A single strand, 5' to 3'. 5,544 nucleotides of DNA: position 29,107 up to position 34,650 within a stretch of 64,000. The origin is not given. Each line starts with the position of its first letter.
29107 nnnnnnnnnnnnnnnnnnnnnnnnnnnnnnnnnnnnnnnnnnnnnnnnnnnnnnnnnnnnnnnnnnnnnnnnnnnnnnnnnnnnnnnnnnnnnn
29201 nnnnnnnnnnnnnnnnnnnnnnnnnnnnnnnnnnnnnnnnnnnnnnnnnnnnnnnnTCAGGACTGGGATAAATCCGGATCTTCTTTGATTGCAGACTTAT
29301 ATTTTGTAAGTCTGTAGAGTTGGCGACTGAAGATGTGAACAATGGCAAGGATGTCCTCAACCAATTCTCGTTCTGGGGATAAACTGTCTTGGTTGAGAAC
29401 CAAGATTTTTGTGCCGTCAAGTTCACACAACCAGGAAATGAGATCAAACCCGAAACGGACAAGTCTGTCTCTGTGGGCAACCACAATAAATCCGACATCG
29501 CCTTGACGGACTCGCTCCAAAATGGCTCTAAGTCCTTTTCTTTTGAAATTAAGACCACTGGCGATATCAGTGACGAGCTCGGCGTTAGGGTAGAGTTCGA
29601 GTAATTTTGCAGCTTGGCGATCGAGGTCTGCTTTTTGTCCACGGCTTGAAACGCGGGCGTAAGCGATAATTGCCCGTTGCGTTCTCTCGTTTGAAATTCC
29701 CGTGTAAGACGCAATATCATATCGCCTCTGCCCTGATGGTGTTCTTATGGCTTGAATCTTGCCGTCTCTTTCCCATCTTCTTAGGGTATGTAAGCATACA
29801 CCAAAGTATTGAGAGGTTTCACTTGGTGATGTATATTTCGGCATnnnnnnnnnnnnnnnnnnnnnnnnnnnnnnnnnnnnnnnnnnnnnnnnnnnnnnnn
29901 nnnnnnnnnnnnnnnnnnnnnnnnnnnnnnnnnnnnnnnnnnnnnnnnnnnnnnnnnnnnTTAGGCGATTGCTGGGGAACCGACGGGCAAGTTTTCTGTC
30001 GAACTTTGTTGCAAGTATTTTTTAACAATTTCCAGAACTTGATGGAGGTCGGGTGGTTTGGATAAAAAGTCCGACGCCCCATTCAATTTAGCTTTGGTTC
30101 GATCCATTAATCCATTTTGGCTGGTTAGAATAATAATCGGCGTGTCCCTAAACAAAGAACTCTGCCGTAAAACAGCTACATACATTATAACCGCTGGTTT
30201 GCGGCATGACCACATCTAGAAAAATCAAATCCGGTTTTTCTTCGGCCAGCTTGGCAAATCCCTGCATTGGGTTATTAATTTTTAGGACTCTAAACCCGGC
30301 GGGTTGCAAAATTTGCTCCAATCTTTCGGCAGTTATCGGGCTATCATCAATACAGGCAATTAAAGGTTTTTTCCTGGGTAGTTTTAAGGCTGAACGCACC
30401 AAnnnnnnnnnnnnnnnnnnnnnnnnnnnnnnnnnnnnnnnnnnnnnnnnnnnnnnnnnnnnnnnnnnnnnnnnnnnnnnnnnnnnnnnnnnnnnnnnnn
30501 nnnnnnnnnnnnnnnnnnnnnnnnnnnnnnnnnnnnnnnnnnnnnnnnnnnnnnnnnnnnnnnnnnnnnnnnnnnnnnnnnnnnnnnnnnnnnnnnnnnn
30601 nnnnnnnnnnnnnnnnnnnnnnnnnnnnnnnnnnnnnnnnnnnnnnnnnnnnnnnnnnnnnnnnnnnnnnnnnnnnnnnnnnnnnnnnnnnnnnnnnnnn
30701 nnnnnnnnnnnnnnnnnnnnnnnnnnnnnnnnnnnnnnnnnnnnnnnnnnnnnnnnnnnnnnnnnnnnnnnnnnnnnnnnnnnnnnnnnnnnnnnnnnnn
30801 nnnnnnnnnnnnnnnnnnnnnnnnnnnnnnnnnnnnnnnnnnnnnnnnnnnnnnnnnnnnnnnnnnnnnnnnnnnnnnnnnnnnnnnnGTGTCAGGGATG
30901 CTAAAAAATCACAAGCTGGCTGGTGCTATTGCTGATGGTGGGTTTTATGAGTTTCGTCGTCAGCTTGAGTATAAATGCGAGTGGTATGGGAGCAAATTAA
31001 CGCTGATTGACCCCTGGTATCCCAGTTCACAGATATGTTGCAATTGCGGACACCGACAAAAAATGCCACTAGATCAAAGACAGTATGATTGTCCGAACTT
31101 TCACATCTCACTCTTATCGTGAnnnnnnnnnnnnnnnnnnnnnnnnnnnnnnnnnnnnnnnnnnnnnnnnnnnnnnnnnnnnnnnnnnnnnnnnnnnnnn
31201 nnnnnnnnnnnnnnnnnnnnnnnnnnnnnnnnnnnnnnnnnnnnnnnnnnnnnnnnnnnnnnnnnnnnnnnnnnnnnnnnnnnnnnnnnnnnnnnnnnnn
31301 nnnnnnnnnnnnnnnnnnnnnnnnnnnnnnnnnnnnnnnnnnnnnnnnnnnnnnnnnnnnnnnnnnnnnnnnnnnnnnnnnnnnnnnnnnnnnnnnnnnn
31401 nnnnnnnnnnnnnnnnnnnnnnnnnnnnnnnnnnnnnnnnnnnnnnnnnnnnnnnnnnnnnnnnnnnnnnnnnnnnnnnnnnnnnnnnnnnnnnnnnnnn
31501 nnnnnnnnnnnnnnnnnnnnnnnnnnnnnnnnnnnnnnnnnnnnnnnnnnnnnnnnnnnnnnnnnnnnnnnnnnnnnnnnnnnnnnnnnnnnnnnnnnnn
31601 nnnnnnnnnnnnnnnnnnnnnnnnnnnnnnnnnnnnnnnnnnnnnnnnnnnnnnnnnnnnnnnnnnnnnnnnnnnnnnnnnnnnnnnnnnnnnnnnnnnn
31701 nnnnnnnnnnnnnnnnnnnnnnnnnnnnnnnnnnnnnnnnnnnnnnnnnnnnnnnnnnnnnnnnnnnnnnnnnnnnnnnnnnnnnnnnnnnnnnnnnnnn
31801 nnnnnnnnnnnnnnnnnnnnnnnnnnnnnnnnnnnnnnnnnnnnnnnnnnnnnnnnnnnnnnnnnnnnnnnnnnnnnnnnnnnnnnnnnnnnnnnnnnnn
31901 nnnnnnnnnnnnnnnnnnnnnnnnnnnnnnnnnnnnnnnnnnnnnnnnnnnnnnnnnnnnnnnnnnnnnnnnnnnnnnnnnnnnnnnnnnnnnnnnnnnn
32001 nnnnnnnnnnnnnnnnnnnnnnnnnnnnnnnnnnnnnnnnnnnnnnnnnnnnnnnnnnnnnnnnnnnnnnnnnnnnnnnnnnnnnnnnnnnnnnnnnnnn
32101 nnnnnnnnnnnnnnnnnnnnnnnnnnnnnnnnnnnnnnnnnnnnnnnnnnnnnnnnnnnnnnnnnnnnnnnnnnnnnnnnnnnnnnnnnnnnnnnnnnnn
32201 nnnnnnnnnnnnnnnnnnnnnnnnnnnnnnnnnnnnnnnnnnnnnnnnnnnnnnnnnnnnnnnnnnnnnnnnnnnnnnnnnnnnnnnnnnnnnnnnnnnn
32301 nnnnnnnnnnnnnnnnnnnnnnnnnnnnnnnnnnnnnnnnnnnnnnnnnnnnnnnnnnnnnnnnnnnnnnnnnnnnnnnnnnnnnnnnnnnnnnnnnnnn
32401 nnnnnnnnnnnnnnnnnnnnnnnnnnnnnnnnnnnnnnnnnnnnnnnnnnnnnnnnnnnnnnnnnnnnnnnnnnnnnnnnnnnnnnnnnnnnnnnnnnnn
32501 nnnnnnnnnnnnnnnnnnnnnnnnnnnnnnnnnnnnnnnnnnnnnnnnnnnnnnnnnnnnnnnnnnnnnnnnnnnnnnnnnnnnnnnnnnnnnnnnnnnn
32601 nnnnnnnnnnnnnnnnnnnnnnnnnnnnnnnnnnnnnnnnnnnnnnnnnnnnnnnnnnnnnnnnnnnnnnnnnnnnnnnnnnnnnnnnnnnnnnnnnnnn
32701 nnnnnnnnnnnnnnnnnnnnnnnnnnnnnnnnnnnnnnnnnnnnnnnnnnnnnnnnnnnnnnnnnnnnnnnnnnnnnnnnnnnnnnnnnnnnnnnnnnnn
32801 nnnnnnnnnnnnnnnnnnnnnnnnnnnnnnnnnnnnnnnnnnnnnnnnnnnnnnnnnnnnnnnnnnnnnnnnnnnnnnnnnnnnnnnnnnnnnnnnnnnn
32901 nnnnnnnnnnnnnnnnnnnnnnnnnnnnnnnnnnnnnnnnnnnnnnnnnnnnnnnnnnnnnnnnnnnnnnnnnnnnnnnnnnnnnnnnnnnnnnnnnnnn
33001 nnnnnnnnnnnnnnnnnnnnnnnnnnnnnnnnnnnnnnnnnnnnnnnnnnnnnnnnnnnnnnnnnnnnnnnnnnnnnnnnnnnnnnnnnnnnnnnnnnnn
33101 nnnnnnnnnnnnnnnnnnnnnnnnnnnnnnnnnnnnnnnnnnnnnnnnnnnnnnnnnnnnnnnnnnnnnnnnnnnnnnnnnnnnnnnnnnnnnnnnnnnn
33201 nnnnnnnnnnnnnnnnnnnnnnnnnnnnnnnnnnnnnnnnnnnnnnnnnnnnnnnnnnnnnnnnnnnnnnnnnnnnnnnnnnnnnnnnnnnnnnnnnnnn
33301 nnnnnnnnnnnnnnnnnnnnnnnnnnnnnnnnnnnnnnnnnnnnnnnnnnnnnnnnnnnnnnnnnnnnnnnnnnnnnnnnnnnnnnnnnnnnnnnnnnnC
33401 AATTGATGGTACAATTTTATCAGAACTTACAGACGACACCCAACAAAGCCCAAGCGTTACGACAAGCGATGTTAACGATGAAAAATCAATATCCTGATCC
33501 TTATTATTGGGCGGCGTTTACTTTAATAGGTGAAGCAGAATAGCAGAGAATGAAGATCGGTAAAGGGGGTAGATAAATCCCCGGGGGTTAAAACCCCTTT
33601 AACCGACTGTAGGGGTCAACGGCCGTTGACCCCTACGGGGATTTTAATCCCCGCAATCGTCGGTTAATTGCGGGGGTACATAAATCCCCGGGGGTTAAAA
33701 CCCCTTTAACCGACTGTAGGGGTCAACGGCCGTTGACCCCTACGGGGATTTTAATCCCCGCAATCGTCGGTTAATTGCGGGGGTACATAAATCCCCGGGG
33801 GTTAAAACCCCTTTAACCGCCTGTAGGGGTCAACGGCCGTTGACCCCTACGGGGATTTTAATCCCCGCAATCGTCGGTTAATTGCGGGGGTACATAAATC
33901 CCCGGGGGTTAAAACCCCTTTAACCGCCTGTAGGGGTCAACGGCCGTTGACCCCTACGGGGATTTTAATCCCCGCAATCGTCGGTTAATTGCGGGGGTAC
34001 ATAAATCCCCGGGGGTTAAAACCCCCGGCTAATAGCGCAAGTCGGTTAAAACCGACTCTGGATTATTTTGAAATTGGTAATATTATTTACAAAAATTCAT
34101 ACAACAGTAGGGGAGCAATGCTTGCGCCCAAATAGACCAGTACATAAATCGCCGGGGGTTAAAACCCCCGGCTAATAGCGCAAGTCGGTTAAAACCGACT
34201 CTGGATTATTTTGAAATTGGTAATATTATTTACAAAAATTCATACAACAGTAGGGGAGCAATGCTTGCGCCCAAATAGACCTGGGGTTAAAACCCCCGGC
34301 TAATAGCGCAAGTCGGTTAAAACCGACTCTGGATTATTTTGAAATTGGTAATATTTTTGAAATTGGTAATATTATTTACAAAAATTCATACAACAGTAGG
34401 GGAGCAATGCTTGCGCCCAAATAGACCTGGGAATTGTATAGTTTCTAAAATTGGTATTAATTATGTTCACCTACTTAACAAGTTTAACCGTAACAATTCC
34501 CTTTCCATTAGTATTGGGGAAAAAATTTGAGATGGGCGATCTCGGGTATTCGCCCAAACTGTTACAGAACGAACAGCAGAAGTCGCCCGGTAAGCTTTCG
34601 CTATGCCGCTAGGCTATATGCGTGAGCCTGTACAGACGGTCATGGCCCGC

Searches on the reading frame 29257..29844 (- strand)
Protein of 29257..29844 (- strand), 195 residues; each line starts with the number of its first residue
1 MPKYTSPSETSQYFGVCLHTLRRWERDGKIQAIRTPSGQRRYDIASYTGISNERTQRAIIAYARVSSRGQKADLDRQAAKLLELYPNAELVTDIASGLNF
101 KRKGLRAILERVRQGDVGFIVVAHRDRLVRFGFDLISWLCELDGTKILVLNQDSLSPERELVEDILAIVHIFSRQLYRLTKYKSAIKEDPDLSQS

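Call 49: search_protein_families(library=pfam, proteins=[window:29257-29844:-], max_evalue=0.001)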
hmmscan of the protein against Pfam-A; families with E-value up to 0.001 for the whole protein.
window:29257-29844:- (195 aa): 4 families
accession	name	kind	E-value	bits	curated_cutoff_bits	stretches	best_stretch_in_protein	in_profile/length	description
PF00239.26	Resolvase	-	5.3e-20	72.4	23.3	1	59-178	1-129/145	Resolvase, N terminal domain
PF00376.29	MerR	-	2.5e-08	34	28.2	1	7-42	2-38/38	MerR family regulatory protein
PF13411.12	MerR_1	-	9.2e-06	26.1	21.6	1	7-43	3-39/69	MerR HTH family regulatory protein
PF12728.13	HTH_17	-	4e-05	24.2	27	1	6-42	3-38/51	Helix-turn-helix domain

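Call 58: find_encoding_contigs(protein=window:29257-29844:-, flank=10000, max_places=10)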
Protein window:29257-29844:- (195 aa): 12 contigs read that carry it; 9 places shown.
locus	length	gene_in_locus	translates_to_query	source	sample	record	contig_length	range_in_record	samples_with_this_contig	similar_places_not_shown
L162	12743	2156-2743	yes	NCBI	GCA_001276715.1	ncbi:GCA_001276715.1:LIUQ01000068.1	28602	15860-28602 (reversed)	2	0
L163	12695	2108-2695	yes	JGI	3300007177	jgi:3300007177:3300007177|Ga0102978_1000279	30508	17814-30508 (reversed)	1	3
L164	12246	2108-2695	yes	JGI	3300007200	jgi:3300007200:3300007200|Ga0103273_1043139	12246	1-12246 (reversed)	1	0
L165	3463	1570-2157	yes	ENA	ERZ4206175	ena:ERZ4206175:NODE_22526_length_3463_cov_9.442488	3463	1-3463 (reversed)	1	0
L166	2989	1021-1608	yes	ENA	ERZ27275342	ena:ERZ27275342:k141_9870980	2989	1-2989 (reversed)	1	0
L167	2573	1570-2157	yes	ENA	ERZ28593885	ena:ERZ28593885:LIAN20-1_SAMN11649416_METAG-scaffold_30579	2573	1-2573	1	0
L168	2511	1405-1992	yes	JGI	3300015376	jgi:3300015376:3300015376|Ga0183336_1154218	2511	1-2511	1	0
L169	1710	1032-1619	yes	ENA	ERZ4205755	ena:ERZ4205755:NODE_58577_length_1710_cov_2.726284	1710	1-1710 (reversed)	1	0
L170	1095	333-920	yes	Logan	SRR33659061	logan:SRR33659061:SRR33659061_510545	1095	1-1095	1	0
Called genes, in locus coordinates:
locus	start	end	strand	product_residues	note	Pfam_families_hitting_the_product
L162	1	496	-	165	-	PF14938:SNAP (weak), PF14559:TPR_19 (faint), PF13424:TPR_12, PF13424:TPR_12, PF00515:TPR_1, PF07719:TPR_2 (weak), PF13176:TPR_7 (weak), PF13181:TPR_8 (weak), +7 more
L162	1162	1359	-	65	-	PF00239:Resolvase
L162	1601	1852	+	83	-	PF00072:Response_reg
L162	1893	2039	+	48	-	-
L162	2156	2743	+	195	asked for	PF00376:MerR, PF13411:MerR_1 (weak), PF00239:Resolvase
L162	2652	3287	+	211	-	PF12323:HTH_OrfB_IS605 (weak)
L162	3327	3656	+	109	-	-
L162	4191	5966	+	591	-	PF01739:CheR, PF08242:Methyltransf_12 (faint), PF00515:TPR_1 (faint), PF07719:TPR_2 (faint), PF12895:ANAPC3 (weak), PF13181:TPR_8 (faint), PF13428:TPR_14 (faint), PF13431:TPR_17 (weak), +3 more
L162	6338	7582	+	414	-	PF01584:CheW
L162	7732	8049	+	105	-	-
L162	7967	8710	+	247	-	PF00015:MCPsignal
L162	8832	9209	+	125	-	PF00072:Response_reg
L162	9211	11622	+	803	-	PF01627:Hpt, PF02895:H-kinase_dim, PF02518:HATPase_c, PF01584:CheW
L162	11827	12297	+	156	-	PF01584:CheW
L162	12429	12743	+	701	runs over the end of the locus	-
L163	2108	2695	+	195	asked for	PF00376:MerR, PF13411:MerR_1 (weak), PF00239:Resolvase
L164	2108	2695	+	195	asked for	PF00376:MerR, PF13411:MerR_1 (weak), PF00239:Resolvase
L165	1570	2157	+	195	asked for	PF00376:MerR, PF13411:MerR_1 (weak), PF00239:Resolvase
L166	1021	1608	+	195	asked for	PF00376:MerR, PF13411:MerR_1 (weak), PF00239:Resolvase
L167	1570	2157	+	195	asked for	PF00376:MerR, PF13411:MerR_1 (weak), PF00239:Resolvase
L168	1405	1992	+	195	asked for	PF00376:MerR, PF13411:MerR_1 (weak), PF00239:Resolvase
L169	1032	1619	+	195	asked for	PF00376:MerR, PF13411:MerR_1 (weak), PF00239:Resolvase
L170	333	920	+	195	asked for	PF00376:MerR, PF13411:MerR_1 (weak), PF00239:Resolvase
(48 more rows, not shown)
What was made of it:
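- Tried and rejected: The IS607-like recombinase is single-copy (call 58).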

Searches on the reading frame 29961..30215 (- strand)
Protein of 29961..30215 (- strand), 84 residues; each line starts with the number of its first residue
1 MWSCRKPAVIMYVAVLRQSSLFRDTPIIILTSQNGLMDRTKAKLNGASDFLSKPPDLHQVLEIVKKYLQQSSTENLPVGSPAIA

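Call 49: search_protein_families(library=pfam, proteins=[window:29961-30215:-], max_evalue=0.001)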
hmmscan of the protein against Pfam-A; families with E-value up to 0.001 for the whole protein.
window:29961-30215:- (84 aa): 1 family
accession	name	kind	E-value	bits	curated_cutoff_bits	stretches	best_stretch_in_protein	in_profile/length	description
PF00072.30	Response_reg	-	6.6e-06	26.7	30.2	1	15-64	63-110/111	Response regulator receiver domain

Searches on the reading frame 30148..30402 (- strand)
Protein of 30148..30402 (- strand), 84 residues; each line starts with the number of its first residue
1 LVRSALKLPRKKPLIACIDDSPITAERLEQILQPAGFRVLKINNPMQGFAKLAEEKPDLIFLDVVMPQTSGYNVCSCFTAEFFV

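Call 49: search_protein_families(library=pfam, proteins=[window:30148-30402:-], max_evalue=0.001)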
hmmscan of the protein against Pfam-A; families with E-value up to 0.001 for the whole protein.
window:30148-30402:- (84 aa): 1 family
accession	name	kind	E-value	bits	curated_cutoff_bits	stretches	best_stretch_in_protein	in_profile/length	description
PF00072.30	Response_reg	-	8.4e-13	48.9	30.2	1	15-76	1-62/111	Response regulator receiver domain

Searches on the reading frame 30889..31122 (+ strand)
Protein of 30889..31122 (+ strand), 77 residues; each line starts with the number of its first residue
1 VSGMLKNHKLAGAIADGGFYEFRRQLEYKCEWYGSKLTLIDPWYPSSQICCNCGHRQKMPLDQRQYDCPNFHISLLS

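Call 49: search_protein_families(library=pfam, proteins=[window:30889-31122:+], max_evalue=0.001)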
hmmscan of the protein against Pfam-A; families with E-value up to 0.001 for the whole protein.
window:30889-31122:+ (77 aa): 1 family
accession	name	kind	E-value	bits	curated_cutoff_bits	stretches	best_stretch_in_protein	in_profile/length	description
PF07282.18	Cas12f1-like_TNB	-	1.7e-17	63.7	26.3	1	19-72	1-47/60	Cas12f1-like, TNB domain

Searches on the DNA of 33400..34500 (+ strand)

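Call 44: search_dna_similar(query=window:33544-34100:+, collection=plasmids, mode=distant, max_evalue=0.01)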
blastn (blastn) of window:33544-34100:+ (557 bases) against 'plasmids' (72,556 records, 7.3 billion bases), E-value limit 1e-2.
No match.

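Call 55: search_rna_families(source=window, start=33400, end=34500, threshold=evalue, max_evalue=1)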
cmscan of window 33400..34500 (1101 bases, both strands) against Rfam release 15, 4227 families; matches with E-value up to 1: 12.
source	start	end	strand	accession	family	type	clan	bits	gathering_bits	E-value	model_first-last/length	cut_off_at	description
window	33707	33987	-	RF01857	Archaea_SRP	Gene;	CL00003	29.4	96.5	0.0001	1-317/317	no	Archaeal signal recognition particle RNA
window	33841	34018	+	RF04153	MIR856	Gene; miRNA;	-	27.5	297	0.00025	1-258/258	no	MIR856 microRNA precursor family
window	33627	33804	+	RF04153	MIR856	Gene; miRNA;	-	27.4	297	0.00026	1-258/258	no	MIR856 microRNA precursor family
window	33676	33776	-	RF04313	aspC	Cis-reg;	-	24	100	0.45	1-124/124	no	aspC ncRNA motif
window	33996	34185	-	RF00124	IS102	Gene; sRNA;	-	20.1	46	0.8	1-206/206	no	IS102 RNA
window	33788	33856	+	RF01734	Fluoride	Cis-reg; riboswitch;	-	17.9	34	0.038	1-64/64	no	Fluoride riboswitch aptamer (crcB RNA motif)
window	33895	33963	+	RF01734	Fluoride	Cis-reg; riboswitch;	-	17.9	34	0.038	1-64/64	no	Fluoride riboswitch aptamer (crcB RNA motif)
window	33733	33875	-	RF00058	HgcF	Gene; snRNA; snoRNA; HACA-box;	-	17.8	70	0.13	1-168/168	no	HgcF RNA (Pab35)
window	34143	34198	+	RF02684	Twister-P5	Gene; ribozyme;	CL00120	17.2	37.6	0.89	1-58/58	no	Type-P5 twister ribozyme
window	33475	33637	-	RF02603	BASRCII26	Gene; sRNA;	-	16.5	218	0.18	1-190/190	no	Brucella sRNA CII26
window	34280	34313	+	RF01687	Acido-Lenti-1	Gene; sRNA;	-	16.4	37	0.61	1-46/46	no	Acido-Lenti-1 RNA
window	33910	33982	-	RF00058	HgcF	Gene; snRNA; snoRNA; HACA-box;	-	14.8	70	0.82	1-168/168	no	HgcF RNA (Pab35)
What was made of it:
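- On Any Rfam RNA family: Permissive hits are far below threshold (call 55).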

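Call 80: search_dna_similar(query=window:33565-33885:+, collection=phages, mode=distant, max_evalue=0.01)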
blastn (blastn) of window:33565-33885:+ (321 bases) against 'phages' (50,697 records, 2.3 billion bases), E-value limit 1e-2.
No match.

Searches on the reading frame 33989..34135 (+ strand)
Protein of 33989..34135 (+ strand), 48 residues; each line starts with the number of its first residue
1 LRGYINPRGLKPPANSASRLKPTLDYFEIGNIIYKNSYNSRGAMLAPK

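Call 60: find_encoding_contigs(protein=window:33989-34135:+, flank=10000, max_places=10)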
Protein window:33989-34135:+ (48 aa): no gene with exactly this product is on record in the collection.
